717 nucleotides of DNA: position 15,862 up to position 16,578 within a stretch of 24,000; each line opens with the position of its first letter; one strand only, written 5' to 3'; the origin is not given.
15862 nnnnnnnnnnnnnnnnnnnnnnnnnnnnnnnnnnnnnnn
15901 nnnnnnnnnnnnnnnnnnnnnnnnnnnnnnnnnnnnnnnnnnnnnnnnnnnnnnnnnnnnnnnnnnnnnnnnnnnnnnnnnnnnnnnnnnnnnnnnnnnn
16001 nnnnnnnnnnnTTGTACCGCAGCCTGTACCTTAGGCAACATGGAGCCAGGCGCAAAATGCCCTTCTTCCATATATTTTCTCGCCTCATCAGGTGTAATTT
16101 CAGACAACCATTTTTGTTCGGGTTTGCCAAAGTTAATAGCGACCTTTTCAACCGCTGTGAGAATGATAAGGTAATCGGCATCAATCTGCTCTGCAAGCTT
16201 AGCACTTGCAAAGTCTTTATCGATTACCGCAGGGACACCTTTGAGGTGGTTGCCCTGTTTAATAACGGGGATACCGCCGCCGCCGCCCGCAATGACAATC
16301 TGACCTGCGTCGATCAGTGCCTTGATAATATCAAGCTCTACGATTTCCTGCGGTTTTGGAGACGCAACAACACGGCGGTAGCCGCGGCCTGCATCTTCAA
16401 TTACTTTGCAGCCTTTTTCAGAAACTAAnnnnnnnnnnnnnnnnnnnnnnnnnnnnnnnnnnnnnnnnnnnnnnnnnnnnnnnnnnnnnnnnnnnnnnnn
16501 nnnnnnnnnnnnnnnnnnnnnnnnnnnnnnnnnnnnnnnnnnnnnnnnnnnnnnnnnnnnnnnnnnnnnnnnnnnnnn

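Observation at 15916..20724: ygeX-ygeY-ygeW-carbamate kinase: ATP-yielding tail of an anaerobic purine/urate breakdown route with incompletely assigned steps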

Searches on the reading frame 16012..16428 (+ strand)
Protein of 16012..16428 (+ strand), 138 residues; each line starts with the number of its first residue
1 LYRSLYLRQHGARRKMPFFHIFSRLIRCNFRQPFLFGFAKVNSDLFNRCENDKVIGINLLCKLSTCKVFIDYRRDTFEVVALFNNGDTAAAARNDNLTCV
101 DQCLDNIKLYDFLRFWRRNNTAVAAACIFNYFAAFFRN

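Call 59: search_protein_families(library=pfam, proteins=[window:16012-16428:+], max_evalue=0.01)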
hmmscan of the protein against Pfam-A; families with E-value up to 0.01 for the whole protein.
window:16012-16428:+ (138 aa): 0 families
